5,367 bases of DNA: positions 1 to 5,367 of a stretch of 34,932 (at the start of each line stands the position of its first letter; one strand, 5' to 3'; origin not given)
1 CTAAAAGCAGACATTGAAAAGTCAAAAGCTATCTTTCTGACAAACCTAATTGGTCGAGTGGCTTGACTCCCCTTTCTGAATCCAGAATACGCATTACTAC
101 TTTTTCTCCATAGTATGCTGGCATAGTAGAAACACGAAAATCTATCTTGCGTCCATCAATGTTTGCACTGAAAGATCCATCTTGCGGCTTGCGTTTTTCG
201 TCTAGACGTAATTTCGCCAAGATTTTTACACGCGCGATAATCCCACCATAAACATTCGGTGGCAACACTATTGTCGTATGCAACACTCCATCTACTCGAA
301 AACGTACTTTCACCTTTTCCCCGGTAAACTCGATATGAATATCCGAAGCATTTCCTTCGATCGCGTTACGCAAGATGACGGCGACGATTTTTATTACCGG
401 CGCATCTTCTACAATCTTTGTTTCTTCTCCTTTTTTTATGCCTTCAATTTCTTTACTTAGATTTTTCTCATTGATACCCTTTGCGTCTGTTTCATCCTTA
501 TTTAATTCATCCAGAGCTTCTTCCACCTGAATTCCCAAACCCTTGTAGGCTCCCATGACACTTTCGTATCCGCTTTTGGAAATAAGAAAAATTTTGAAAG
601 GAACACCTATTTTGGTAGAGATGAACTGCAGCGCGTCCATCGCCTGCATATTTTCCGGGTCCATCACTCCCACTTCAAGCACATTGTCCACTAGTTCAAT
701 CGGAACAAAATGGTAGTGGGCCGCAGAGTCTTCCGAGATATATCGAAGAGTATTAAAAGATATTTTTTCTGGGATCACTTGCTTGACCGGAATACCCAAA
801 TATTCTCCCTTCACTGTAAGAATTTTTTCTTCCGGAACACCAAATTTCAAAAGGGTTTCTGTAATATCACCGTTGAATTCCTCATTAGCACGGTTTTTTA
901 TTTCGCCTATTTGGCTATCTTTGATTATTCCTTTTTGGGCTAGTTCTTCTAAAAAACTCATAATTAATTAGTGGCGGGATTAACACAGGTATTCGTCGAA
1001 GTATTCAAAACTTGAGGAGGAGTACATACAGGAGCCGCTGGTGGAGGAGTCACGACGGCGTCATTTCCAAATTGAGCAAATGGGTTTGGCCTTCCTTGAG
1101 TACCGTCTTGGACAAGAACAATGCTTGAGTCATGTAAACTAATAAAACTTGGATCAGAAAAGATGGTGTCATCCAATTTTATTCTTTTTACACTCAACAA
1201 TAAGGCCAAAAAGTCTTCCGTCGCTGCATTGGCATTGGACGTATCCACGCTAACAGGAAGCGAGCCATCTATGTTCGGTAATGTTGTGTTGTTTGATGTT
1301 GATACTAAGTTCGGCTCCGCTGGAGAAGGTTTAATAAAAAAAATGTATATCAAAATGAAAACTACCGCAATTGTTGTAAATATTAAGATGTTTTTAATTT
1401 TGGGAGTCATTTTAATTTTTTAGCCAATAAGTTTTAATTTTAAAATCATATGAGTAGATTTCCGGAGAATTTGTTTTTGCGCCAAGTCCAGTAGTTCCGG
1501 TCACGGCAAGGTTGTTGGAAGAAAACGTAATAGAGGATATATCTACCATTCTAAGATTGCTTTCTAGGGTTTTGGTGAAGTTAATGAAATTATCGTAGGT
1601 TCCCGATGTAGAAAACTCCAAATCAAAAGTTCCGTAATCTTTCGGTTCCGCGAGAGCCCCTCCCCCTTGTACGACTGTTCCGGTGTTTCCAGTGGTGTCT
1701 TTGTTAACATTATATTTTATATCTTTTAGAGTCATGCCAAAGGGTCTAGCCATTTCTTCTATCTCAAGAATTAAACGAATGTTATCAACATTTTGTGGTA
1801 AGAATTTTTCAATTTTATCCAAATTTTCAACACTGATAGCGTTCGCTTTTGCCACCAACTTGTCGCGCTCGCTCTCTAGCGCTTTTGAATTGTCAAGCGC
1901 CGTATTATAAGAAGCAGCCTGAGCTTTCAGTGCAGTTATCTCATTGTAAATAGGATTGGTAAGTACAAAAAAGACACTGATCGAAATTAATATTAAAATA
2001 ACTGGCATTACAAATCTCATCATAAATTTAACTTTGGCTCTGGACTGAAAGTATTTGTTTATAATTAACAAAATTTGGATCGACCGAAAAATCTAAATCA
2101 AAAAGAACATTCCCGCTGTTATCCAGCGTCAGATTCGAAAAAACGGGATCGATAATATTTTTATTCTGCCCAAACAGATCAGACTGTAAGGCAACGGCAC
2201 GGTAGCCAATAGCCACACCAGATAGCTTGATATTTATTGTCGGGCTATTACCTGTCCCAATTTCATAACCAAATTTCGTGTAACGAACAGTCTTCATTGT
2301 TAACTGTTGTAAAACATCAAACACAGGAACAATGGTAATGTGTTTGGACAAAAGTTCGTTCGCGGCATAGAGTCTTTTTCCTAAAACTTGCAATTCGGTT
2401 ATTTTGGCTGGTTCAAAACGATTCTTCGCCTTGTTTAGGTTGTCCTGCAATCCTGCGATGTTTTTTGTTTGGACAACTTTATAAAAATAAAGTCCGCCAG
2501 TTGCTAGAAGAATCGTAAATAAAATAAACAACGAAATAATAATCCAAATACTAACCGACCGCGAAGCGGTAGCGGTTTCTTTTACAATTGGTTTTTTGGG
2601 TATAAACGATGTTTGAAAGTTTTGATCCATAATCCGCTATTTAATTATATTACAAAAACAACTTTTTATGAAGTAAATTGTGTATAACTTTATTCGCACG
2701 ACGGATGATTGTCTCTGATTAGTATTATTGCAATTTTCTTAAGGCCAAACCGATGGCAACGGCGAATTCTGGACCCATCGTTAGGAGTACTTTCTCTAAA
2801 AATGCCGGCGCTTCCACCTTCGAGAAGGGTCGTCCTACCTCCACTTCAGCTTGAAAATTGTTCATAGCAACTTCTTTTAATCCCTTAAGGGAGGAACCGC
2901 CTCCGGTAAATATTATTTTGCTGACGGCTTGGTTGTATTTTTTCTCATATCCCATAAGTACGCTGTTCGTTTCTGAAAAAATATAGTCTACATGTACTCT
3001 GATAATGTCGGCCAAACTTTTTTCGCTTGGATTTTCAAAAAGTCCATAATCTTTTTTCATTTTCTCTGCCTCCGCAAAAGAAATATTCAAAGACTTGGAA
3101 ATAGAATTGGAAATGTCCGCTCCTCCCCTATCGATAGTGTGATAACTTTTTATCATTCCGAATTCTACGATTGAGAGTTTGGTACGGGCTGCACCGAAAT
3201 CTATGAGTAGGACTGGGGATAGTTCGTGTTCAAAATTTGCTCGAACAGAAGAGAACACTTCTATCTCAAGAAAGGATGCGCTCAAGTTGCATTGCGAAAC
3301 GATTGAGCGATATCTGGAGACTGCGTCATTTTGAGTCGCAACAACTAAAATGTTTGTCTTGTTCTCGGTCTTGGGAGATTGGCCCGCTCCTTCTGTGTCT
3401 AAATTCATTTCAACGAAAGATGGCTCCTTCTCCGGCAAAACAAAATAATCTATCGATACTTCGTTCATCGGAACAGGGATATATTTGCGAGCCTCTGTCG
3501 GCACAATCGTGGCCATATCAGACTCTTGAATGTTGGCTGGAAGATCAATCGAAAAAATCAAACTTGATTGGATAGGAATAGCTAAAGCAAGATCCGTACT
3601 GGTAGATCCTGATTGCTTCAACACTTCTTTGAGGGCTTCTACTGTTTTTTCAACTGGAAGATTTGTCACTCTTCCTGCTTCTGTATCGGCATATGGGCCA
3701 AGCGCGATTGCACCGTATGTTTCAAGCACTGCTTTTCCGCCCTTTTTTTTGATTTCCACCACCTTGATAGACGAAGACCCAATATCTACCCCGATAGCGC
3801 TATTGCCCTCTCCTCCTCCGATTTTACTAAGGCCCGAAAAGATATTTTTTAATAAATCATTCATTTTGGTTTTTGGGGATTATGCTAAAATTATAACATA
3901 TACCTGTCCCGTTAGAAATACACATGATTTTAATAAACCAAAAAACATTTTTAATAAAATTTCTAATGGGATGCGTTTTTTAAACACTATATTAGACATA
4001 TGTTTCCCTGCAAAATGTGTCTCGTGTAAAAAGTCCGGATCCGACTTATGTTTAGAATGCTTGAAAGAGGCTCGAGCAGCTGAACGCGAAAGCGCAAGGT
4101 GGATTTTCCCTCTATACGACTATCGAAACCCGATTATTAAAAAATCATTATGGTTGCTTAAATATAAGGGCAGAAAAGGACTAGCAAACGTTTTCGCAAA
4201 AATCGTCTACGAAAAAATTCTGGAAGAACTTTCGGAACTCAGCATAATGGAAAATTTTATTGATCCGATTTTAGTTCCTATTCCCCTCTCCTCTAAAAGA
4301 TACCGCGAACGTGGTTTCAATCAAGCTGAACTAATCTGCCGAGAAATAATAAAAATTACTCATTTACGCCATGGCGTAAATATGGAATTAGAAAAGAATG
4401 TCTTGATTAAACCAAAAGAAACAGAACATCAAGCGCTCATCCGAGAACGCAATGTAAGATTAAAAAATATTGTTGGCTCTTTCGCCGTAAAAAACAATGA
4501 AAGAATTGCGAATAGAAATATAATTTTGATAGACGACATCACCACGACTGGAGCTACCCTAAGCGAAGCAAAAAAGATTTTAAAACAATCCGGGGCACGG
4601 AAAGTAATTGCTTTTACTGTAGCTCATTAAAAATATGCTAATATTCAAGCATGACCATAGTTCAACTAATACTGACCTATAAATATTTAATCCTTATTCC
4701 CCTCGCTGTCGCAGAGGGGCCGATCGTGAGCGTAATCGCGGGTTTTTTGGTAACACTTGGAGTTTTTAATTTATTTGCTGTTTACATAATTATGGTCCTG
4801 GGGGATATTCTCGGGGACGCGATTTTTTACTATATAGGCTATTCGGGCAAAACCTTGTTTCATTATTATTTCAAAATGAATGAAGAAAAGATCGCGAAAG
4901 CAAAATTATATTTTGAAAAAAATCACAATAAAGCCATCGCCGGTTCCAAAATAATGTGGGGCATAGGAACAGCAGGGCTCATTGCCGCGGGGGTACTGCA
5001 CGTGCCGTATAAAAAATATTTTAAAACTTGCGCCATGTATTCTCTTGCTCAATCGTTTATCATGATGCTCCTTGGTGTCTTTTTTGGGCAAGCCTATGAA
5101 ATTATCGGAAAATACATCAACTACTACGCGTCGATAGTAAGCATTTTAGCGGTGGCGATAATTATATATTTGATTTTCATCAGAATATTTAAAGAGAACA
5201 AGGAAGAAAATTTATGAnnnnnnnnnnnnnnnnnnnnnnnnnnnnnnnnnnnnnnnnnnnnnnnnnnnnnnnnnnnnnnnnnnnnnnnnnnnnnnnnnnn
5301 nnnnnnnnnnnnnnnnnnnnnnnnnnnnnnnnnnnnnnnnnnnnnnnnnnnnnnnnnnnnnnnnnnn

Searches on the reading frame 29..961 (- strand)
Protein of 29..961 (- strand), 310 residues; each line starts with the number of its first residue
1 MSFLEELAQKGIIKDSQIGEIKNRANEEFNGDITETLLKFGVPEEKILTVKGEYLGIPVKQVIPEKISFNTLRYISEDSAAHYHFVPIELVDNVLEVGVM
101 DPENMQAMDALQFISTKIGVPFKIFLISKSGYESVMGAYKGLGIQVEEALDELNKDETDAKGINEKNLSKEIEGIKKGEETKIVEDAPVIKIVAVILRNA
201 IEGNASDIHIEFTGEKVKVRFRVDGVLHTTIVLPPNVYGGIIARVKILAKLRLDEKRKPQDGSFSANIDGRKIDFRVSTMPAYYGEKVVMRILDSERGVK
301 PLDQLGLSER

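Call 85: search_protein_families(library=pfam, proteins=[window:29-961:-], max_evalue=0.0001)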
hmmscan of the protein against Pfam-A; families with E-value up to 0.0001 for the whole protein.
window:29-961:- (310 aa): 2 families
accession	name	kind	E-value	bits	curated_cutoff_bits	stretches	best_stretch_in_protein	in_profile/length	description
PF00437.27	T2SSE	-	6.8e-34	117.6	24.9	1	185-309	4-128/370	Type II/IV secretion system protein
PF05157.20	MshEN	-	1e-08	35.5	23.1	1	56-127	2-71/90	MshEN domain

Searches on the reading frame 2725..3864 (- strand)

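Call 85: search_protein_families(library=pfam, proteins=[window:2725-3864:-], max_evalue=0.0001)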
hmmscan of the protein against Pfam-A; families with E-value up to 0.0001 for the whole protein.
window:2725-3864:- (379 aa): 3 families
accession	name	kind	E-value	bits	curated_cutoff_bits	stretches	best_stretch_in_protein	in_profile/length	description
PF11104.14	PilM_2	-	1.6e-45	156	27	2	152-377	108-339/340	Type IV pilus assembly protein PilM;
PF14450.12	FtsA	-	6e-19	69.1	31.8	1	220-358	2-114/127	Cell division protein FtsA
PF06723.19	MreB_Mbl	-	8.5e-05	22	27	0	286-344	244-304/327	MreB/Mbl protein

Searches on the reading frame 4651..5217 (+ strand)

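Call 85: search_protein_families(library=pfam, proteins=[window:4651-5217:+], max_evalue=0.0001)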
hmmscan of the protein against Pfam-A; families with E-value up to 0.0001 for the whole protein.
window:4651-5217:+ (188 aa): 1 family
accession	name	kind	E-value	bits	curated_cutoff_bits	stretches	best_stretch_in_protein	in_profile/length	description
PF09335.16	VTT_dom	-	3.9e-07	31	33.9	1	32-142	6-121/123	VTT domain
